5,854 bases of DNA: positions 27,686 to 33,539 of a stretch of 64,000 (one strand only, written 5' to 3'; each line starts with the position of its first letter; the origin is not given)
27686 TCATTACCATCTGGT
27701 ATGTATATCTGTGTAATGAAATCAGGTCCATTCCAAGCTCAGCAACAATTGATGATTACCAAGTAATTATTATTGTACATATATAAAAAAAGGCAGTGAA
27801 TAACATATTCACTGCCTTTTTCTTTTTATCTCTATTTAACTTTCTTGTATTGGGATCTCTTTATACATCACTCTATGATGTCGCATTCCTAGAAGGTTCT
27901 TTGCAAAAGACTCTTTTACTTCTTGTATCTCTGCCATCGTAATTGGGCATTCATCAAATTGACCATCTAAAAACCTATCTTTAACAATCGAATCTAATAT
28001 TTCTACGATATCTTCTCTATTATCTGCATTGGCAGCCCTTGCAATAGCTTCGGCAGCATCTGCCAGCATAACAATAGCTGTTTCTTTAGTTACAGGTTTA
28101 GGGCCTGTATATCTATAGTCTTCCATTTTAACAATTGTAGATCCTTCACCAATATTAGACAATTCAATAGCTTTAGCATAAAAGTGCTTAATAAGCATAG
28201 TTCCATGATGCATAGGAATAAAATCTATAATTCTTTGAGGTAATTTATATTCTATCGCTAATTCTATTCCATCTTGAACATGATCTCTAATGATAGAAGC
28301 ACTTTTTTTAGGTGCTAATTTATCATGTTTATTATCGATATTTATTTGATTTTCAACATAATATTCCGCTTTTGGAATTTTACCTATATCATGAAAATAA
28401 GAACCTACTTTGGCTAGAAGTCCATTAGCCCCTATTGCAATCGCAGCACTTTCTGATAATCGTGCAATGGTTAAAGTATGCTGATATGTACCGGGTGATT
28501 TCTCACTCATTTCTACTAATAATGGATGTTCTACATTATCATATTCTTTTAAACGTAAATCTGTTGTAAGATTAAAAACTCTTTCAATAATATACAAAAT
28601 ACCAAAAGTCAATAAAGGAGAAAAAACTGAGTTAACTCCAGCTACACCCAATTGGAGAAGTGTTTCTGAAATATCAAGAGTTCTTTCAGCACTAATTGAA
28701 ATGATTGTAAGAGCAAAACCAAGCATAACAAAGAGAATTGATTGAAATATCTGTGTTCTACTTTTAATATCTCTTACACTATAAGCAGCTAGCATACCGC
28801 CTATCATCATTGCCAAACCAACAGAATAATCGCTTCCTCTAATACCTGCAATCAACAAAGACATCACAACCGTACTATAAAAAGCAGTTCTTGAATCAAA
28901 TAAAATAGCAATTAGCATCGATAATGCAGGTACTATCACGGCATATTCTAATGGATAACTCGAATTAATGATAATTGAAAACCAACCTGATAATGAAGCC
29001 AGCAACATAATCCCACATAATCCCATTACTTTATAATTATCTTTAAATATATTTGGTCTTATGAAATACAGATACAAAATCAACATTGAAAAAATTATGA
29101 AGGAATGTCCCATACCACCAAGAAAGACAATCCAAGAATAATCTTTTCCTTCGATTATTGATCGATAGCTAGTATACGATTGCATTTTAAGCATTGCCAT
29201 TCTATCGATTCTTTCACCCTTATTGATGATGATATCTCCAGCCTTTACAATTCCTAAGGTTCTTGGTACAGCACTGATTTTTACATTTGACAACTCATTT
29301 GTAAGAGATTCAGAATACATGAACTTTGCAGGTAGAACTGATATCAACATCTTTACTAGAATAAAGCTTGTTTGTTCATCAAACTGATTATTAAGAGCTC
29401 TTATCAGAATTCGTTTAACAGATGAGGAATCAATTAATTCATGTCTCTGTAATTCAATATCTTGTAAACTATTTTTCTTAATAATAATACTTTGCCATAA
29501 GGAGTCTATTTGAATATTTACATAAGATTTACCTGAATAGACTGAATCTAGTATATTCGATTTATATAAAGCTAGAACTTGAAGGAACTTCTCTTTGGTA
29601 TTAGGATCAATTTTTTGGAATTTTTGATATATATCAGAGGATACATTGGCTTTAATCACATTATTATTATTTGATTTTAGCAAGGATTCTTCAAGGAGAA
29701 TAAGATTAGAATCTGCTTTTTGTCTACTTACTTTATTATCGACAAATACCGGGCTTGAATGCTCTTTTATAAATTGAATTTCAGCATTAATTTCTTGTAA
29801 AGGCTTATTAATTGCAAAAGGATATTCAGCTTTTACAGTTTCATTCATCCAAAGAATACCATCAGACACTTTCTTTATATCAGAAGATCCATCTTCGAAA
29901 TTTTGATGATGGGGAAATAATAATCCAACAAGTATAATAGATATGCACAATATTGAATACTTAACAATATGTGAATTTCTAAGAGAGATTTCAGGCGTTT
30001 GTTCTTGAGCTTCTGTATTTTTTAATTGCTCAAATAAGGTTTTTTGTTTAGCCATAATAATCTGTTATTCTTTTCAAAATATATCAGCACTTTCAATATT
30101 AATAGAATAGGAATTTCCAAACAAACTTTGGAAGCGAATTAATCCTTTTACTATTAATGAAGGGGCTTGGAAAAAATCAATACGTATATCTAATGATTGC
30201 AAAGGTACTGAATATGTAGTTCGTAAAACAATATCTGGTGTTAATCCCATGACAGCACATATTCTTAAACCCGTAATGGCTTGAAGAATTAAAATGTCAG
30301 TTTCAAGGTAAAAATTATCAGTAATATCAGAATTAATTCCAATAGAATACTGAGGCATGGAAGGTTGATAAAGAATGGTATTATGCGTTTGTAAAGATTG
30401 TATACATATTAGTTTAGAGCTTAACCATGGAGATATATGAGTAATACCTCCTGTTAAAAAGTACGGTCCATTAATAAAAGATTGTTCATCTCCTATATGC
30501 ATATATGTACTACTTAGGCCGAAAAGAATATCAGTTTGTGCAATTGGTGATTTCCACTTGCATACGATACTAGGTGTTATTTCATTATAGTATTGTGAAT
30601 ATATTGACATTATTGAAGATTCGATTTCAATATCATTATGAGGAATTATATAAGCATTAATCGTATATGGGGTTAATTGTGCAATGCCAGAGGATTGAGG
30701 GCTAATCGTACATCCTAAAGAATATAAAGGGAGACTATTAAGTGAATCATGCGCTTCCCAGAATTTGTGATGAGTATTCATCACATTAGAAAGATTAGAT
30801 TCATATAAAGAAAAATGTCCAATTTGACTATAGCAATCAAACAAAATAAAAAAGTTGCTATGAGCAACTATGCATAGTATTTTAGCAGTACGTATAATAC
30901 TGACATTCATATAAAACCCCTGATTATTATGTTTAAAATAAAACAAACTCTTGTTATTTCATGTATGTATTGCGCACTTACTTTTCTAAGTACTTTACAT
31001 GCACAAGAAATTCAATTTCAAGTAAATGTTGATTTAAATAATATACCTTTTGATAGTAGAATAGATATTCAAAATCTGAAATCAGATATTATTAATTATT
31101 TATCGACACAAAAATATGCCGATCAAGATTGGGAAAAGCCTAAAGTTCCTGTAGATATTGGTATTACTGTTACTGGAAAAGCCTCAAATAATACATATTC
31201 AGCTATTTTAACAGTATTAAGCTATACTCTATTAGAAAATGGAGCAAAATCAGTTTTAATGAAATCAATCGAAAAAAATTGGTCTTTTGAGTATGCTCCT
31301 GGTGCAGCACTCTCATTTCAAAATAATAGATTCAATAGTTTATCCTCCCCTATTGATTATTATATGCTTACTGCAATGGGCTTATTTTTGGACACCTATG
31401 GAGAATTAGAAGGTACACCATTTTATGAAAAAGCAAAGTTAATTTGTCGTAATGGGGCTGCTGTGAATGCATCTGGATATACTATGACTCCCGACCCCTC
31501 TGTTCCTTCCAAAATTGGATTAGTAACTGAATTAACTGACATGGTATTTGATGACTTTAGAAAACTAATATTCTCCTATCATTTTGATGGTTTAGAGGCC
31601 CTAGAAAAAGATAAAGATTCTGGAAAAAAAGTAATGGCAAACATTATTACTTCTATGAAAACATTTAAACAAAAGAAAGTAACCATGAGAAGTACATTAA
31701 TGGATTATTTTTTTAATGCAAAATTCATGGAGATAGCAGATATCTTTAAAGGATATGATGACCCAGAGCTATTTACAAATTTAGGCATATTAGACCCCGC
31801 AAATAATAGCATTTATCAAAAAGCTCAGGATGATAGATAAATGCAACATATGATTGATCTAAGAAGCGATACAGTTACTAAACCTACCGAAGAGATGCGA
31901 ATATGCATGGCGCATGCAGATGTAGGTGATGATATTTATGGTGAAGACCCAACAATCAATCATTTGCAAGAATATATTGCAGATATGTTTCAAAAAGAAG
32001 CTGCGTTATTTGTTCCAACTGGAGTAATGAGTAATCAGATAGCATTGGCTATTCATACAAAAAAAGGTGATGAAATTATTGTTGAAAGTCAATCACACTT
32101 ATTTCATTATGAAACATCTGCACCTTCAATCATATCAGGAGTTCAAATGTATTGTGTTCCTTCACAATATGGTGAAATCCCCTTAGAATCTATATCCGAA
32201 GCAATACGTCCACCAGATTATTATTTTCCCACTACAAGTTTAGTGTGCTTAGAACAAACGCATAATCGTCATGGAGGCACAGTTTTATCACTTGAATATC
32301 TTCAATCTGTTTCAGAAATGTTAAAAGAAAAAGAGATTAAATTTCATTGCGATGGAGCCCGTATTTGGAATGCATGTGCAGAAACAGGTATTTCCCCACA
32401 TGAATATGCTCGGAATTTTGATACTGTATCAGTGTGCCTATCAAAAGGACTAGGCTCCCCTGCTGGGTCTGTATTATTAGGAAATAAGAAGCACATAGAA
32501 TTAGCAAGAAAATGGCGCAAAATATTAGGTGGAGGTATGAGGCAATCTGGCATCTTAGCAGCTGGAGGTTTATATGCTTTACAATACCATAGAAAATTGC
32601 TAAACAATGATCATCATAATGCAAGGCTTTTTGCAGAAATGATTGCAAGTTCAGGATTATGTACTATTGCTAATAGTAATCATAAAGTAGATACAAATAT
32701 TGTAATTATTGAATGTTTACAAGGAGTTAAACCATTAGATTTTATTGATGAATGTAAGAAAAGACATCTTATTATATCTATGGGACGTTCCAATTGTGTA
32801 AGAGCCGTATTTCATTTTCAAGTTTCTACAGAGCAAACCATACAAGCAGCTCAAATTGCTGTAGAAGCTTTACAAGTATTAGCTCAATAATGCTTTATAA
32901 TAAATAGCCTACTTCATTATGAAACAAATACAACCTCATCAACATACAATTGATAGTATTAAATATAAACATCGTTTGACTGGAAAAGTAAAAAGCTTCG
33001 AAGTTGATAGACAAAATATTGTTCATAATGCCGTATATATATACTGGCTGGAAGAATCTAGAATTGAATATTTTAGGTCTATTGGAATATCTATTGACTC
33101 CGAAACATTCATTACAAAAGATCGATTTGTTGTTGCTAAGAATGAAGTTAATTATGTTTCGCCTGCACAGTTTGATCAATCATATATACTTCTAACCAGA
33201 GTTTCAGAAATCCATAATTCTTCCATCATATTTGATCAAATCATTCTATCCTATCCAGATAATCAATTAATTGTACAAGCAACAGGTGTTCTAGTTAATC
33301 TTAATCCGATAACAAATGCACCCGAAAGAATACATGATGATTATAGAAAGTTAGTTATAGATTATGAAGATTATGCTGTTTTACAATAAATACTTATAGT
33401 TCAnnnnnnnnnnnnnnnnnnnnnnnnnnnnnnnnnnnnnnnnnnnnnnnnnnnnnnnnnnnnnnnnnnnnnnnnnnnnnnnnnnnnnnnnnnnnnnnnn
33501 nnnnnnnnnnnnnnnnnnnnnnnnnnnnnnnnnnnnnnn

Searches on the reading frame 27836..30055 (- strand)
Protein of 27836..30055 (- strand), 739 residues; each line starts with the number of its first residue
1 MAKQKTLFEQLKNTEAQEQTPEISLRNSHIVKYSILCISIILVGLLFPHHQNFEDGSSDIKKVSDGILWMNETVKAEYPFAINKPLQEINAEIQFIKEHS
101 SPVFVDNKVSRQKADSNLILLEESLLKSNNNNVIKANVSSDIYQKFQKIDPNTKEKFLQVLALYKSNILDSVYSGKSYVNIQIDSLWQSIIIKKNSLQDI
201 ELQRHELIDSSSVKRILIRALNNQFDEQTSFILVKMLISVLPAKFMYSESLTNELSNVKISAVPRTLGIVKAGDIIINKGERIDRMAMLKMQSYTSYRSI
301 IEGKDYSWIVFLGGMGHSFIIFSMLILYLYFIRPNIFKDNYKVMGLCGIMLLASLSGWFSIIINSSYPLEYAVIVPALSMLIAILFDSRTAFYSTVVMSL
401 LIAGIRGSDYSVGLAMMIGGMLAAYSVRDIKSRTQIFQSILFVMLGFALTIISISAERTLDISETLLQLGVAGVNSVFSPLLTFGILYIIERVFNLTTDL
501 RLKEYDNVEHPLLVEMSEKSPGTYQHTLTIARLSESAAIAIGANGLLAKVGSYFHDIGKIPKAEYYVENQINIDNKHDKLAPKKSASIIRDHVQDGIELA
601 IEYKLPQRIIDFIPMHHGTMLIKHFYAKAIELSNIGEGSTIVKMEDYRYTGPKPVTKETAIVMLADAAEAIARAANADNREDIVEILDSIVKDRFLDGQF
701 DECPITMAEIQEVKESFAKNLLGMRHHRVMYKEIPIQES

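Call 30: search_protein_families(library=pfam, proteins=[window:27836-30055:-], max_evalue=0.001)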
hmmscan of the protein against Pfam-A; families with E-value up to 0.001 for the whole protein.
window:27836-30055:- (739 aa): 3 families
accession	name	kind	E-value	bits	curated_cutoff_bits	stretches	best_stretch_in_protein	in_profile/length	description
PF07698.17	7TM-7TMR_HD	-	4.4e-28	98.9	29.4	1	308-498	1-190/190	7TM receptor with intracellular HD hydrolase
PF01966.28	HD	-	1.5e-12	48.3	22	1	523-670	1-115/116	HD domain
PF07697.16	7TMR-HDED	-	2.8e-07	31.2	27.6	1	94-295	61-221/224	7TM-HD extracellular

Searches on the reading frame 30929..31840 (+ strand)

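Call 30: search_protein_families(library=pfam, proteins=[window:30929-31840:+], max_evalue=0.001)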
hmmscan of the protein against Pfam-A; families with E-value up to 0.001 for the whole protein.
window:30929-31840:+ (303 aa): 1 family
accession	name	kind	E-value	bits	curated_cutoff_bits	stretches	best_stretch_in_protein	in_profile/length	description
PF16119.10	DUF4835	-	2.6e-42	145.3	25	1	26-298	1-275/276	Domain of unknown function (DUF4835)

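Call 33: search_protein_families(library=ncbifam, proteins=[window:30929-31840:+], max_evalue=0.00001)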
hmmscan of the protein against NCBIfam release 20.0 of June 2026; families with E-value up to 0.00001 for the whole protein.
window:30929-31840:+ (303 aa): 1 family
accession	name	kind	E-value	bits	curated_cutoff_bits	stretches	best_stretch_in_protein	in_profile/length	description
NF052317.1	T9SS_PorD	equivalog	2.2e-44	151.6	170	1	12-298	5-293/295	type IX secretion system protein PorD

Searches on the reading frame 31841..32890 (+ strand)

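Call 30: search_protein_families(library=pfam, proteins=[window:31841-32890:+], max_evalue=0.001)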
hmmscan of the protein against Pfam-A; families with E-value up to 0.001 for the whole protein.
window:31841-32890:+ (349 aa): 2 families
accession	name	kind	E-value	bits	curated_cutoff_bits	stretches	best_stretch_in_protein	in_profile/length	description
PF01212.27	Beta_elim_lyase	-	1.6e-96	323.5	27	1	6-289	1-284/288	Beta-eliminating lyase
PF00155.27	Aminotran_1_2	-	2.9e-07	30.5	19.7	1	24-225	29-244/361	Aminotransferase class I and II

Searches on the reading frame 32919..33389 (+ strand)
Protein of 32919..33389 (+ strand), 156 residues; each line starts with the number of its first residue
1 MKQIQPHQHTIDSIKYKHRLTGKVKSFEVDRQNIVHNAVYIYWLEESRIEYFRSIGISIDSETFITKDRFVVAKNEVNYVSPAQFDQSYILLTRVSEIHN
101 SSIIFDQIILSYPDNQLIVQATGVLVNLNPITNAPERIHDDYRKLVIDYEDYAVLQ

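Call 30: search_protein_families(library=pfam, proteins=[window:32919-33389:+], max_evalue=0.001)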
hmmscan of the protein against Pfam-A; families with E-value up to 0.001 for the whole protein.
window:32919-33389:+ (156 aa): 2 families
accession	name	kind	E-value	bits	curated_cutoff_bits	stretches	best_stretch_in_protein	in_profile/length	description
PF13279.12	4HBT_2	-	3.6e-12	47.3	25.5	1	28-133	5-109/122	Thioesterase-like superfamily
PF03061.28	4HBT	-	6.8e-10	39.6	20.6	1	33-113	2-74/79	Thioesterase superfamily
